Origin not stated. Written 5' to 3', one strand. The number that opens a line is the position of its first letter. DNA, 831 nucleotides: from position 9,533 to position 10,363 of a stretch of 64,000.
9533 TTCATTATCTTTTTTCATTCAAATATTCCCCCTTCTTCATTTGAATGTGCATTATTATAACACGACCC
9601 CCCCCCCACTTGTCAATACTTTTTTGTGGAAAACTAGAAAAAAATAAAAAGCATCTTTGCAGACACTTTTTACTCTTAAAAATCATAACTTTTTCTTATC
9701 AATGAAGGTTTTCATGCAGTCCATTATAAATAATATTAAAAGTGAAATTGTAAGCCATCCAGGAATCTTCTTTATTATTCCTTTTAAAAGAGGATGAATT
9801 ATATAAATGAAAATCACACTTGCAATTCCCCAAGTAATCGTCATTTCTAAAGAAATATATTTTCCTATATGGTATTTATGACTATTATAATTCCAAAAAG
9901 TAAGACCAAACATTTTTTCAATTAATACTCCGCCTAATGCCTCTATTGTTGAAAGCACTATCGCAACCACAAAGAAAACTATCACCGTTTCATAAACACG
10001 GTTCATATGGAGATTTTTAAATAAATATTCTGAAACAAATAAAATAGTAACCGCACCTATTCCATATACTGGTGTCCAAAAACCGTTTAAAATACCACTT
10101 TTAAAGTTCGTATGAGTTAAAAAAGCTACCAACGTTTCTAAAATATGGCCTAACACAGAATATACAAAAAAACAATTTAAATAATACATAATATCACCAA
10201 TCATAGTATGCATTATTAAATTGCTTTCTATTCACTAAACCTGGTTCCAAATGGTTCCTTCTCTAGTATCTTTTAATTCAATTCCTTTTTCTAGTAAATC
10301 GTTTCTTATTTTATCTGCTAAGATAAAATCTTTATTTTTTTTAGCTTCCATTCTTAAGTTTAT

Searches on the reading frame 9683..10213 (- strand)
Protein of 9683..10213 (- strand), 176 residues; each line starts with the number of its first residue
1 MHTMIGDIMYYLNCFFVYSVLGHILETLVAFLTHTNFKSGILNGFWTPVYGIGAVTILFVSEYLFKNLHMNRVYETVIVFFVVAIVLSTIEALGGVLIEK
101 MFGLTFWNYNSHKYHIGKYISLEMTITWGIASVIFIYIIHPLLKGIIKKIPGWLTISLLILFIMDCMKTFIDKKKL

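Call 6: search_protein_families(library=pfam, proteins=[window:9686-10213:-], max_evalue=0.1)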
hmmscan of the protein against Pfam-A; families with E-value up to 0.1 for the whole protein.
window:9686-10213:- (176 aa): 2 families
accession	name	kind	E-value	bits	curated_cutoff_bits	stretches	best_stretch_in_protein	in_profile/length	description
PF06541.16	ABC_trans_CmpB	-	6.9e-33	114.4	25.9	1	14-169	2-150/151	Putative ABC-transporter type IV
PF15071.11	TMEM220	-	0.092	13.9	27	1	44-101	16-72/100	Transmembrane family 220, helix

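Call 8: find_encoding_contigs(protein=window:9683-10213:-, flank=3000, max_places=10)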
Protein window:9683-10213:- (176 aa): 16 contigs read that carry it; 10 places shown.
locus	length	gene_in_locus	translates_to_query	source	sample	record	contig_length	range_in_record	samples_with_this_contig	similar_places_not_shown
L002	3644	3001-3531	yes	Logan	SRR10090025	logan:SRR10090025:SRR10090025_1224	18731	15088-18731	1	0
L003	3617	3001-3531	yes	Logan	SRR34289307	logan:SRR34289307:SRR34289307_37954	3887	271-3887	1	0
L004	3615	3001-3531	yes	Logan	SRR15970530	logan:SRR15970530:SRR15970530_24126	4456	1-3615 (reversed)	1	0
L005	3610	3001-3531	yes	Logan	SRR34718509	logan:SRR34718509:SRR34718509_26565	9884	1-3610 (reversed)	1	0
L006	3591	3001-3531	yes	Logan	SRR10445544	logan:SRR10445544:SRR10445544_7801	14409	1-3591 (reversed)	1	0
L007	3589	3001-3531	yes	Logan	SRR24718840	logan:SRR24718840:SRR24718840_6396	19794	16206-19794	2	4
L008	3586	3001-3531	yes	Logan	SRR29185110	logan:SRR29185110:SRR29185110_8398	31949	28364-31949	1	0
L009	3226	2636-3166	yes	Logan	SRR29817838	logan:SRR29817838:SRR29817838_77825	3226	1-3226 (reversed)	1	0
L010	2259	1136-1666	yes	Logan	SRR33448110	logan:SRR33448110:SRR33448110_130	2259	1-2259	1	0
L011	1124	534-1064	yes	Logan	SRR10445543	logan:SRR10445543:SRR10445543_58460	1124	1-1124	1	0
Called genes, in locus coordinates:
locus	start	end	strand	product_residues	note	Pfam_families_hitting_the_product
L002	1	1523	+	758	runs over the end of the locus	PF02861:Clp_N, PF13401:AAA_22 (faint), PF00158:Sigma54_activat (faint), PF05621:TniB (faint), PF12775:AAA_7 (faint), PF00004:AAA, PF17871:AAA_lid_9, PF07724:AAA_2, +3 more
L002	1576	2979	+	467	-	PF01406:tRNA-synt_1e, PF09334:tRNA-synt_1g (faint)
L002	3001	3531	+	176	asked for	PF06541:ABC_trans_CmpB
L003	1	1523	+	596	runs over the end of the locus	?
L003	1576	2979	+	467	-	PF01406:tRNA-synt_1e, PF09334:tRNA-synt_1g (faint)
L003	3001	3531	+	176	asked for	PF06541:ABC_trans_CmpB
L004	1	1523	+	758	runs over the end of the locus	PF02861:Clp_N, PF13401:AAA_22 (faint), PF00158:Sigma54_activat (faint), PF05621:TniB (faint), PF12775:AAA_7 (faint), PF00004:AAA, PF17871:AAA_lid_9, PF07724:AAA_2, +3 more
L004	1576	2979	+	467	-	PF01406:tRNA-synt_1e, PF09334:tRNA-synt_1g (faint)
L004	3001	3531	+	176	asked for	PF06541:ABC_trans_CmpB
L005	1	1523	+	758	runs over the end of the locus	PF02861:Clp_N, PF13401:AAA_22 (faint), PF00158:Sigma54_activat (faint), PF05621:TniB (faint), PF12775:AAA_7 (faint), PF00004:AAA, PF17871:AAA_lid_9, PF07724:AAA_2, +3 more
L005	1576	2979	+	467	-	PF01406:tRNA-synt_1e, PF09334:tRNA-synt_1g (faint)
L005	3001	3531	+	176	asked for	PF06541:ABC_trans_CmpB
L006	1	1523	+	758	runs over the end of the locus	PF02861:Clp_N, PF13401:AAA_22 (faint), PF00158:Sigma54_activat (faint), PF05621:TniB (faint), PF12775:AAA_7 (faint), PF00004:AAA, PF17871:AAA_lid_9, PF07724:AAA_2, +3 more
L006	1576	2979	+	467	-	PF01406:tRNA-synt_1e, PF09334:tRNA-synt_1g (faint)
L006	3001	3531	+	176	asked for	PF06541:ABC_trans_CmpB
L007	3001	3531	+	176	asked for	PF06541:ABC_trans_CmpB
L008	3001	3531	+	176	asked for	PF06541:ABC_trans_CmpB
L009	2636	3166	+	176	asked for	PF06541:ABC_trans_CmpB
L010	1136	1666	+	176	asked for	PF06541:ABC_trans_CmpB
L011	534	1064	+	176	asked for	PF06541:ABC_trans_CmpB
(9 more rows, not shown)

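Call 74: search_protein_families(library=ncbifam, proteins=[window:9686-10213:-], max_evalue=0.01)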
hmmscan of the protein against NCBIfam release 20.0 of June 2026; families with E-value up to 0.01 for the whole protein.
window:9686-10213:- (176 aa): 0 families
